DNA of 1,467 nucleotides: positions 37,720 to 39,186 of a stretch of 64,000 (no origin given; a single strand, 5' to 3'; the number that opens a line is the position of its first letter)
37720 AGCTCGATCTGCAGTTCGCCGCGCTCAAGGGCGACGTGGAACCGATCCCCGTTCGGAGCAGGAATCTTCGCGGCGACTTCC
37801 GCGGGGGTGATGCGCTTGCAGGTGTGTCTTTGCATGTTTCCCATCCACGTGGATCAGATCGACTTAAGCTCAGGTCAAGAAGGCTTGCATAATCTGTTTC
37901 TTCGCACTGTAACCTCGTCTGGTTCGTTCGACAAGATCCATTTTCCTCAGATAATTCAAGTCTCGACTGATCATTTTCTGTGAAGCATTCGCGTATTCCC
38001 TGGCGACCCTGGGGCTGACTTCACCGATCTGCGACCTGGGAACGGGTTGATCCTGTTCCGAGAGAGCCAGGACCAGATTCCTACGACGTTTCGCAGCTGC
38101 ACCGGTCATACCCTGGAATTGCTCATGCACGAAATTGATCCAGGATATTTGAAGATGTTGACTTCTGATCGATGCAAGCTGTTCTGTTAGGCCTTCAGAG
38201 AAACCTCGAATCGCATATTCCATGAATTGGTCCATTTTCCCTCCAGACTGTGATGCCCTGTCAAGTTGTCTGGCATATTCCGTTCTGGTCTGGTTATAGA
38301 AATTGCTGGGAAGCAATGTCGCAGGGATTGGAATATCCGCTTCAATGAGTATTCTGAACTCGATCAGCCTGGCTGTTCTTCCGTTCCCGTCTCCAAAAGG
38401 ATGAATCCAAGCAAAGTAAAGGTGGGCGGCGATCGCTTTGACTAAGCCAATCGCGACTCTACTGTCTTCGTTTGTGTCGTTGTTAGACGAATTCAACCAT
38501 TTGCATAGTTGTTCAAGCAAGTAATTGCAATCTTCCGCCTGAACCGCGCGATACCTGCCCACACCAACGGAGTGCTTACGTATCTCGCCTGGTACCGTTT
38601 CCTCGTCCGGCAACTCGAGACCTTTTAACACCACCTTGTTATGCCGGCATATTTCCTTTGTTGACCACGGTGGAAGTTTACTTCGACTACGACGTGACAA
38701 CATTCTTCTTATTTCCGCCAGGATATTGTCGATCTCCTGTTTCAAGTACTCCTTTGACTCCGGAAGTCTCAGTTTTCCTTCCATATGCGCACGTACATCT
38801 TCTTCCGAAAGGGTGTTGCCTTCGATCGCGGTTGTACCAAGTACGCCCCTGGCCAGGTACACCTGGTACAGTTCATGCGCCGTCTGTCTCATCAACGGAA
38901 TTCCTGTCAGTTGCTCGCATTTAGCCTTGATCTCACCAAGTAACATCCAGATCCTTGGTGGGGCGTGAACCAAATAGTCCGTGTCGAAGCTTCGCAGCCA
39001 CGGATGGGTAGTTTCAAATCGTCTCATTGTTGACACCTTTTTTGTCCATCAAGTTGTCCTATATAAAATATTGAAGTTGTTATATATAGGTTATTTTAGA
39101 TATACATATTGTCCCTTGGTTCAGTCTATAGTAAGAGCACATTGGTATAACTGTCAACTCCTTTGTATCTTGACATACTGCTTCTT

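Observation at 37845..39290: Horizontally acquired low-GC Fic (AMPylase) gene with intrinsic inhibitory motif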

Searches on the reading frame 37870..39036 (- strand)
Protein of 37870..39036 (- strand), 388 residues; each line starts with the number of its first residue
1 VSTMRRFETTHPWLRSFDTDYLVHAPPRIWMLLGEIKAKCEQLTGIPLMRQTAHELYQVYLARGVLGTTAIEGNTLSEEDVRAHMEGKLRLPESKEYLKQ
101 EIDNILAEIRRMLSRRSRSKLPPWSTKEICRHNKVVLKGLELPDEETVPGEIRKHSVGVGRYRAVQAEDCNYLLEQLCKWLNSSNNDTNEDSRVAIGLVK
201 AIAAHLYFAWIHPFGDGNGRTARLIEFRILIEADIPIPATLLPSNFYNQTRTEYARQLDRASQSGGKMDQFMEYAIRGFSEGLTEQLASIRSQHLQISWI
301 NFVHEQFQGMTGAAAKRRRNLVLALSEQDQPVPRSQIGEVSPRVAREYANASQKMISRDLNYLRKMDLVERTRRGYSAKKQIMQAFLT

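Call 5: search_protein_families(library=pfam, proteins=[window:37870-39036:-], max_evalue=0.01)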
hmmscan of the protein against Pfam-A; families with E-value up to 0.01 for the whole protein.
window:37870-39036:- (388 aa): 1 family
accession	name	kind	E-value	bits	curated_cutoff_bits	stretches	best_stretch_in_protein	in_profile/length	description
PF02661.23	Fic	-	5.4e-15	56.4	24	1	125-226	3-89/93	Fic/DOC family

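Call 6: search_solved_structures(query=window:37870-39027:-, max_evalue=0.001, show_alignments=2)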
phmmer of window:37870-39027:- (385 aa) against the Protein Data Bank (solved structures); distinct sequences matched with E-value up to 0.001: 25.
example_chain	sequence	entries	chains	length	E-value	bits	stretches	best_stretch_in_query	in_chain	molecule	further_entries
5jj6_A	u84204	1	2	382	3.2e-14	55.7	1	40-277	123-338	Adenosine monophosphate-protein transferase FICD homolog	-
5jj7_A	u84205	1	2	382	3e-13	52.5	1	40-277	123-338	Adenosine monophosphate-protein transferase FICD homolog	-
7xux_A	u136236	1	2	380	9.6e-13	50.8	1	56-305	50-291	Fido domain-containing protein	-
6i7j_A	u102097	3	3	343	1.6e-12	50.1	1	34-260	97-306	Adenosine monophosphate-protein transferase FICD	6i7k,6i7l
6i7h_A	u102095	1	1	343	2e-12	49.8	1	34-260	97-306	Adenosine monophosphate-protein transferase FICD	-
6i7i_A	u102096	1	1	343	5e-12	48.5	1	34-260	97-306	Adenosine monophosphate-protein transferase FICD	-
6i7g_A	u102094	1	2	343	5.5e-12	48.3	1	34-260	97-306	Adenosine monophosphate-protein transferase FICD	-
4u04_A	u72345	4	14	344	5.5e-12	48.3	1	34-260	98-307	Adenosine monophosphate-protein transferase FICD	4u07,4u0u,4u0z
6zmd_B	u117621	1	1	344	3.6e-11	45.7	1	34-238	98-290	Protein adenylyltransferase FICD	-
7b7z_A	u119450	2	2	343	3.9e-11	45.5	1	34-260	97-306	Protein adenylyltransferase FICD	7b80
9yz5_A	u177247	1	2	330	4.9e-11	45.2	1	34-259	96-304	Protein adenylyltransferase FICD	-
4u0s_A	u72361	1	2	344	5.2e-11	45.1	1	34-260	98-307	Adenosine monophosphate-protein transferase FICD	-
9vjc_A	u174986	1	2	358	3.4e-08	35.9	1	172-291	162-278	Protein adenylyltransferase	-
4rgl_A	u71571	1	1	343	4.5e-08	35.5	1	58-284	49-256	Filamentation induced by cAMP protein Fic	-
8cil_A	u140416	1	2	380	6.2e-08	35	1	45-262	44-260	Fic family protein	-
3eqx_A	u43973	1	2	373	3.1e-05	26.1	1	194-256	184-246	FIC DOMAIN CONTAINING TRANSCRIPTIONAL REGULATOR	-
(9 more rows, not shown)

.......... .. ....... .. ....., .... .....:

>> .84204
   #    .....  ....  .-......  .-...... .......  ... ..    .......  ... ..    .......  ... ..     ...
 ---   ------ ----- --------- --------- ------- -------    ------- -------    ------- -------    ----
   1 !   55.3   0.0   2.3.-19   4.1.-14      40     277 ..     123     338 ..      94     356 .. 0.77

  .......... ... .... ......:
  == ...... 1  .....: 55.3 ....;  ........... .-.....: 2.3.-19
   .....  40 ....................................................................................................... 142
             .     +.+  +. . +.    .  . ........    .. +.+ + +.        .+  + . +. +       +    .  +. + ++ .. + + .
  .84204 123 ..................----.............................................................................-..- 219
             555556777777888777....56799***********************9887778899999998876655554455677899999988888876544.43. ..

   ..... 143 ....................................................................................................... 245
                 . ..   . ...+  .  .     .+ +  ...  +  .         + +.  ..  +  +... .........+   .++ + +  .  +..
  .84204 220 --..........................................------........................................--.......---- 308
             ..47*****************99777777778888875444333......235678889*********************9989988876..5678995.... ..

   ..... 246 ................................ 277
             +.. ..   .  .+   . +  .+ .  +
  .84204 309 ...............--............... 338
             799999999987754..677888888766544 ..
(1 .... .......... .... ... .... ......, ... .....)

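Call 7: search_protein_families(library=ncbifam, proteins=[window:37870-39027:-], max_evalue=0.01)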
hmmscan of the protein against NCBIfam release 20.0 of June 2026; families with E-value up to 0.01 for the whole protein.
window:37870-39027:- (385 aa): 4 families
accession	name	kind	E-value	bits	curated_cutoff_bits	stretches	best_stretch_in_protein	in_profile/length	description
NF046030.1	ProtAdlyltaseSoFic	equivalog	4.3e-11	42.4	550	1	168-288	157-274/361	protein adenylyltransferase Fic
TIGR02613.1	mob_myst_B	hypoth_equivalog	6.9e-05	22.8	124.4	1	147-258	70-173/186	mobile mystery protein B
NF041381.1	XopAC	subfamily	0.00015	20.6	450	1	149-221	327-405/451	XopAC/AvrAC family type III secretion system effector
NF033788.1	HTH_metalloreg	subfamily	0.0023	17.7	55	1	345-373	34-62/77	metalloregulator ArsR/SmtB family transcription factor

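Call 9: find_homologous_proteins(query=window:37870-39027:-)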
Query window:37870-39027:- (385 aa): 7904 proteins with E <= 0.001 among 8000 candidates; the best 120 are listed.
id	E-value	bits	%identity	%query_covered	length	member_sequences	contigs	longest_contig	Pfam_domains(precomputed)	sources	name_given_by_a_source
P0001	1.3e-240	815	93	100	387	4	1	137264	PF02661.24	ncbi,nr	ncbi:MAG: Fic family protein [Gemmatimonadetes bacterium]|nr:Fic family protein [Gemmatimonadota bac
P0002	4.1e-224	761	95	93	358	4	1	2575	PF02661.24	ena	-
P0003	6.6e-224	760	87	100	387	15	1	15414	PF02661.24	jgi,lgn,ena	-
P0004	4.1e-223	758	87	100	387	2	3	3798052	PF02661.24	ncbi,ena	-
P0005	7.6e-223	757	87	100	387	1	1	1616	PF02661.24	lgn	-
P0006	1.2e-222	756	87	100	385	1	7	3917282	PF02661.24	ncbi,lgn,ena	-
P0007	2.2e-222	755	87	100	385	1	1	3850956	PF02661.24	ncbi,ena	-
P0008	6.1e-222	754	86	100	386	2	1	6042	PF02661.24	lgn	-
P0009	1.3e-219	746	85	100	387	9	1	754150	PF02661.24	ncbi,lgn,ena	-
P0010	1.8e-209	713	81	100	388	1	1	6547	PF02661.24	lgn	-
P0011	2.0e-209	713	84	97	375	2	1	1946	PF02661.24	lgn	-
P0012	4.9e-206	702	80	100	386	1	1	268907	PF02661.24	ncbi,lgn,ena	-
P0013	5.5e-202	688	86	93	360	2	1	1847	PF02661.24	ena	-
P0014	6.6e-202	688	79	99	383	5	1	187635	PF02661.24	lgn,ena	-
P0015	1.2e-201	687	79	100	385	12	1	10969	PF02661.24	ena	-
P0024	2.9e-123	429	54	100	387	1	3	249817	PF02661.24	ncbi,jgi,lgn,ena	-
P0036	6.6e-122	425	53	100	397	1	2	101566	PF02661.24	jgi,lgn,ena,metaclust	metaclust:\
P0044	3.7e-121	422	51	100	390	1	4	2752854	PF02661.24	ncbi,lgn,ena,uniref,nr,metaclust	ncbi:MAG: Fic family protein [Candidatus Methylomirabilis oxygeniifera]|uniref:Fido domain-containin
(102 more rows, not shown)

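Call 10: find_related_loci(query=window:37870-39027:-, collection=genome_contigs, flank=10000)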
Query window:37870-39027:- (385 aa) in genome_contigs; peptide patterns used: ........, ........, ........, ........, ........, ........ (x = any residue, [..] = any of these).
149 stretches matched a pattern; 39 encode a relative of the query (tblastn E <= 1e-3); 39 distinct loci.
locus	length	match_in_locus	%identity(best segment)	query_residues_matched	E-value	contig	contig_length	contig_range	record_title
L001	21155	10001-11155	95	1-385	0e+0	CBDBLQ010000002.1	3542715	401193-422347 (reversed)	MAG: bacterium isolate 7e3eab2d-bf14-4947-a8f9-fc6ddb354d52 genome assembly, contig: contig_2, whole genome shotgun sequ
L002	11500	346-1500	94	1-385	0e+0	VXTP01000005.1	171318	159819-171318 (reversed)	MAG: Gemmatimonadetes bacterium isolate SB0665_bin_8 NODE_55_length_171318_cov_13.484641, whole genome shotgun sequence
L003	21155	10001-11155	87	1-385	0e+0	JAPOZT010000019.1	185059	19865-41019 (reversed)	MAG: Gemmatimonadetes bacterium isolate IRC1_bin_16 NODE_69_length_185059_cov_21.1493, whole genome shotgun sequence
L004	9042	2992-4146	87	1-385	0e+0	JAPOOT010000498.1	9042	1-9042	MAG: Gemmatimonadetes bacterium isolate APA_bin_41 c_000000298838, whole genome shotgun sequence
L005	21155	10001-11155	86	1-385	0e+0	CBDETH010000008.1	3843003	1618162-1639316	MAG: bacterium isolate a37c322d-fd18-4de0-acdf-9ec38001f2fc genome assembly, contig: contig_8, whole genome shotgun sequ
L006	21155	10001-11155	87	1-385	0e+0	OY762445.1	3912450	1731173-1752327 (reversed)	MAG: bacterium isolate 4d88f91b-64ba-49ef-9c7d-4906d56127d1 genome assembly, chromosome: 1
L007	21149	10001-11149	79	1-383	0e+0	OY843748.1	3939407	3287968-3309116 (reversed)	MAG: bacterium isolate 9408d56b-0626-48ff-8cc4-40385ffb9045 genome assembly, chromosome: 1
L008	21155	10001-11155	86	1-385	0e+0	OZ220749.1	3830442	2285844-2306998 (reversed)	MAG: bacterium isolate 072a604d-d951-4d4f-bb27-b5f30d89a258 genome assembly, chromosome: 1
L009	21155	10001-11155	78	1-385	0e+0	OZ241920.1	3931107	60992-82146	MAG: bacterium isolate c159a2c7-7ae9-43f8-b1c6-a8821b09048b genome assembly, chromosome: 1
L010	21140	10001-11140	49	2-384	2e-123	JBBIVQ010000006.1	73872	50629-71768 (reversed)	MAG: Deltaproteobacteria bacterium isolate RSF170216_bin_80 NODE_231_length_73872_cov_4.31179, whole genome shotgun sequ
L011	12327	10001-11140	51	1-384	2e-122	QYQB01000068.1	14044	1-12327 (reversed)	MAG: bacterium isolate PowLak16_MAG13 c_000000165355, whole genome shotgun sequence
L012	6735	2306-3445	51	1-384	6e-122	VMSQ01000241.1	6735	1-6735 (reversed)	MAG: Desulfobacteraceae bacterium isolate S3_36 k141_73956, whole genome shotgun sequence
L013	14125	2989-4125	50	2-384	3e-118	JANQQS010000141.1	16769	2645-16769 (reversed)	MAG: Myxococcota bacterium isolate IP29b_bin.34 k99_3075069, whole genome shotgun sequence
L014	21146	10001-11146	50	1-384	9e-118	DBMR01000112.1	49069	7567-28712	MAG TPA_asm: Verrucomicrobia subdivision 3 bacterium UBA693 UBA693_contig_3169, whole genome shotgun sequence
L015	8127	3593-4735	48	2-384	2e-116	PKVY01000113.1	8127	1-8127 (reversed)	MAG: Acidobacterium sp. isolate palsa_291 73.20120500_P32.9_contig_5572, whole genome shotgun sequence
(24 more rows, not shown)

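Call 23: search_protein_families(library=pfam, proteins=[L007:8623-9822:+, L007:6992-8560:+, L007:5659-7158:-, L007:11685-12134:-, L007:2344-5637:-, L007:2920-7455:+], max_evalue=0.001)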
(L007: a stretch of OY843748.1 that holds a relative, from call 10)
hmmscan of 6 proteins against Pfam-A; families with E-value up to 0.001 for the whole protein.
L007:8623-9822:+ (399 aa): 5 families
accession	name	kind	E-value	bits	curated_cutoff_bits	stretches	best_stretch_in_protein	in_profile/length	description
PF13635.12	DUF4143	-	6.5e-41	140.2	28.1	1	204-359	2-159/160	Domain of unknown function (DUF4143)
PF13173.12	AAA_14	-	1.3e-23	83.9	27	1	35-156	3-128/129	AAA domain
PF13401.12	AAA_22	-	3.1e-08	34.4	27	0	35-66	6-40/130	AAA domain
PF01637.24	ATPase_2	-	2.1e-05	24.9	33.2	1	33-58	19-44/225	ATPase domain predominantly from Archaea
PF08279.18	HTH_11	-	0.00018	21.8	25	1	217-267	1-51/55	HTH domain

L007:6992-8560:+ (522 aa): 0 families

L007:5659-7158:- (499 aa): 1 family
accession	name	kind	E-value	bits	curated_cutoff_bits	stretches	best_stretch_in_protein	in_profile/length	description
PF00817.25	IMS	-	7.8e-10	39.3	23.2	1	25-156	8-138/148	impB/mucB/samB family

L007:11685-12134:- (149 aa): 1 family
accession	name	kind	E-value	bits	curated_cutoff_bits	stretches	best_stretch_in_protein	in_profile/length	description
PF01797.21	Y1_Tnp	-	4.1e-42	143.6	23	1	16-136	1-121/121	Transposase IS200 like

L007:2344-5637:- (1097 aa): 5 families
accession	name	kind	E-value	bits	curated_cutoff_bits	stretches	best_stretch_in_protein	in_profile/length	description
PF07733.18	DNA_pol3_alpha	-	6.4e-80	269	23.9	1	320-571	1-260/260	Bacterial DNA polymerase III alpha NTPase domain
PF17657.6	DNA_pol3_finger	-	4.7e-56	189.1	22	1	575-739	2-165/166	Bacterial DNA polymerase III alpha subunit finger domain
PF02811.25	PHP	-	1.1e-19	71.8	26.4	1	30-144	4-122/164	PHP domain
PF14579.12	HHH_6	-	8e-18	64.9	25.6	1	813-928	1-89/90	Helix-hairpin-helix motif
PF01336.31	tRNA_anti-codon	-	9.1e-08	32.4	27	1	1016-1078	10-71/75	OB-fold nucleic acid binding domain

L007:2920-7455:+ (1511 aa): 0 families

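Call 24: search_protein_families(library=padloc, proteins=[window:37870-39027:-], max_evalue=0.01)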
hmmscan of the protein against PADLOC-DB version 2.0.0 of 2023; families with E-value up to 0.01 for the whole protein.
window:37870-39027:- (385 aa): 8 families
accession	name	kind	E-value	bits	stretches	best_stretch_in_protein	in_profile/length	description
PDLC03963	SoFic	-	2.1e-55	186.5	1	25-378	24-353/361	-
PDLC04836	PDC-S04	-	2e-13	48.1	1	50-278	18-232/244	-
PDLC04839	PDC-S04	-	1.7e-09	35.6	1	147-232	80-164/205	-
PDLC04966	PDC-S24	-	2.6e-09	34.5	1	158-261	274-371/497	-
PDLC04840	PDC-S04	-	1e-08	33.2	1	158-231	108-179/227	-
PDLC04837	PDC-S04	-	3e-08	31.3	1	167-271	132-219/234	-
PDLC04838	PDC-S04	-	1e-05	23.4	1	147-246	84-181/209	-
PDLC01268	CasR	-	0.0042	15.1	1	346-377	147-178/179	"CAS-I,CAS-II,CAS-III,CAS-IV,CAS-V,CAS-VI; associated_signaling"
